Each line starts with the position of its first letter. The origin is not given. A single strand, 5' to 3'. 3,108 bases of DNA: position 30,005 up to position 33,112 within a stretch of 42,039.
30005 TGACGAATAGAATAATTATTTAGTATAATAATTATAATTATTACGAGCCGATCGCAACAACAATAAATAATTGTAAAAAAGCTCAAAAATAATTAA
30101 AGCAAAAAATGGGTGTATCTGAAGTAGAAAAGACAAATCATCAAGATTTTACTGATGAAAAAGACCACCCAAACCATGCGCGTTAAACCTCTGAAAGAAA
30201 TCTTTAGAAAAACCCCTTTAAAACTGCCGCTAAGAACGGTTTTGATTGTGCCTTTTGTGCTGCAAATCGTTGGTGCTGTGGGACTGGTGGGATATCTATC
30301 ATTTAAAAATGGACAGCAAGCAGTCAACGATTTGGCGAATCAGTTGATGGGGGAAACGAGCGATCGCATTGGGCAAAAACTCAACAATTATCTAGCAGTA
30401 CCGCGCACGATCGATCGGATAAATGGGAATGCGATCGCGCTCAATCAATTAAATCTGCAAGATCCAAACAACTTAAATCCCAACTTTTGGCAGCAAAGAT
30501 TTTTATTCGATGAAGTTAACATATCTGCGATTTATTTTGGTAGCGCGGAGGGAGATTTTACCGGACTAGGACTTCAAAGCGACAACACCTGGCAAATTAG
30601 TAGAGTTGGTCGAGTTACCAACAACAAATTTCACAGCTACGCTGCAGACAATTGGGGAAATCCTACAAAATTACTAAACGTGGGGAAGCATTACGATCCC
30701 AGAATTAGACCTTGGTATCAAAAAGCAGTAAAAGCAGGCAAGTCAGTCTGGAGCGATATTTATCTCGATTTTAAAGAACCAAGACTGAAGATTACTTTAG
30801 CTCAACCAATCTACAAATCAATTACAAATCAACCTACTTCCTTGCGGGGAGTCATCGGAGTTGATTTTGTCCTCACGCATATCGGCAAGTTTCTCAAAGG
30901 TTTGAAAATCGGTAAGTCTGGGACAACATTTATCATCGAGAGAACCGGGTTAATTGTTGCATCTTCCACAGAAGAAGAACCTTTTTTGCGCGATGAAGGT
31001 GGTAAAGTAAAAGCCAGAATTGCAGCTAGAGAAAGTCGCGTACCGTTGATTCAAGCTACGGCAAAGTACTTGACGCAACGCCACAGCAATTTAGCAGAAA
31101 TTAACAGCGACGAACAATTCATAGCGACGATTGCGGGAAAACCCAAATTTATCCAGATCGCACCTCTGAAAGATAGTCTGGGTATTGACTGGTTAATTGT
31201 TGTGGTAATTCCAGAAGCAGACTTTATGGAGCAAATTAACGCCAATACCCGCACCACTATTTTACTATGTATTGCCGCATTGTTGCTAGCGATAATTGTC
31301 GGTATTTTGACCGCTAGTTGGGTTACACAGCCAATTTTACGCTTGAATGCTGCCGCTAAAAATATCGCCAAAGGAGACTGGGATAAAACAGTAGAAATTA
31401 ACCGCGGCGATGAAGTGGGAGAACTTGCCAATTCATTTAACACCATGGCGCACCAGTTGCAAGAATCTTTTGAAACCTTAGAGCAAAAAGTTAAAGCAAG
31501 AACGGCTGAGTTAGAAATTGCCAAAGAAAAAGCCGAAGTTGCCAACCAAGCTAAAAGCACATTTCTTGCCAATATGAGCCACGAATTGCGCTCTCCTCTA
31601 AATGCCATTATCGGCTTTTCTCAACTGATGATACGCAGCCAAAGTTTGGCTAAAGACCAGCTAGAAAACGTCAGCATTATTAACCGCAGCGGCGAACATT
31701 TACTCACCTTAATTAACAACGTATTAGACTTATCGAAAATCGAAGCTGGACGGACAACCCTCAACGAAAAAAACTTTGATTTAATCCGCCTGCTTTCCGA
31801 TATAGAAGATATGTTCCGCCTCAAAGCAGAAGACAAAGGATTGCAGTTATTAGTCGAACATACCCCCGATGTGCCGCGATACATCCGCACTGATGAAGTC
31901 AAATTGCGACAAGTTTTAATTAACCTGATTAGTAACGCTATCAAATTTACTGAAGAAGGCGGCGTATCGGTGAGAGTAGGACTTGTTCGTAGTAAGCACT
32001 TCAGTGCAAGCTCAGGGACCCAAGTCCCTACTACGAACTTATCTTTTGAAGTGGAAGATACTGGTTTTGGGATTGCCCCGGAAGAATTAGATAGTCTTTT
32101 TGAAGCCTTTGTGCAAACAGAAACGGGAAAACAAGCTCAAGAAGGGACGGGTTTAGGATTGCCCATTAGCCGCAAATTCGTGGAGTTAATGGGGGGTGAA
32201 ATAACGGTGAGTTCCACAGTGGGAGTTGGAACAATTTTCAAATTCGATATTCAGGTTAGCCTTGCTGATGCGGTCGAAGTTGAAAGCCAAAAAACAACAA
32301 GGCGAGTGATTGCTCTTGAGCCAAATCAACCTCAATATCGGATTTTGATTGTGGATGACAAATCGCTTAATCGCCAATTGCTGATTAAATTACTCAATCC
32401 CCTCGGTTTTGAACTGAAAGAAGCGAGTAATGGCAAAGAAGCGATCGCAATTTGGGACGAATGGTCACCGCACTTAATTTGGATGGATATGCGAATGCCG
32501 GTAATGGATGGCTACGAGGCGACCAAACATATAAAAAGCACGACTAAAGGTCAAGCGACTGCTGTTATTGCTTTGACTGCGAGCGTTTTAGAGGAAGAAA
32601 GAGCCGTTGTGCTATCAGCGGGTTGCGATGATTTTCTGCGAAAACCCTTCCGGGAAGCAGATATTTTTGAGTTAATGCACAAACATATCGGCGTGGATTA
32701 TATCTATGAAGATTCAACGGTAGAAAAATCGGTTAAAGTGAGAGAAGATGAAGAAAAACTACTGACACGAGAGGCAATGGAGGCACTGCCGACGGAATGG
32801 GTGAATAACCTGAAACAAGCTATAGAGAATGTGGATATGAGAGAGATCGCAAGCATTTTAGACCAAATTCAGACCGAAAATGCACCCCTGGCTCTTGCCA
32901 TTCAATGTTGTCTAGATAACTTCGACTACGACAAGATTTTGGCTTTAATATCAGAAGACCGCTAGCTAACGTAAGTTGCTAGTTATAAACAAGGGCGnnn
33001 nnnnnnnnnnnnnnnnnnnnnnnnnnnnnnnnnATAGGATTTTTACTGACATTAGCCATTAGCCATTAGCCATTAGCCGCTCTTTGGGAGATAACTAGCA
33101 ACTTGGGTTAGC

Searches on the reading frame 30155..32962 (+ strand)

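Call 9: search_protein_families(library=pfam, proteins=[window:30155-32962:+])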
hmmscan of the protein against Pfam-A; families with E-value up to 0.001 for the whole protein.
window:30155-32962:+ (936 aa): 8 families
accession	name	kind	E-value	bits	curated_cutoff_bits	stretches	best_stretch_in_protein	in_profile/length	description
PF02518.31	HATPase_c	-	4.6e-26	91.9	26.4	1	579-700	1-108/111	Histidine kinase-, DNA gyrase B-, and HSP90-like ATPase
PF00072.30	Response_reg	-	2.7e-25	89.1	30.2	1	730-840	1-109/111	Response regulator receiver domain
PF00512.31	HisKA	-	9.4e-21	74.1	26.9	1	466-532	1-66/66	His Kinase A (phospho-acceptor) domain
PF00672.30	HAMP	-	1.3e-16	61.1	25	1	386-437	2-53/53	HAMP domain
PF02743.24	dCache_1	-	1.9e-15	57.5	45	1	180-281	93-184/240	Cache domain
PF22673.2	MCP-like_PDC_1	-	4.3e-10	40.5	27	1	157-243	30-111/113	Methyl-accepting chemotaxis protein-like, first PDC sensor domain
PF23198.2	PDE8A_N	-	0.00011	22.6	29.6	1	725-821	7-105/147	PDE8A-like, N-terminal domain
PF17201.10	Cache_3-Cache_2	-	0.00038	20.3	27.7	0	220-363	164-295/299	Cache 3/Cache 2 fusion domain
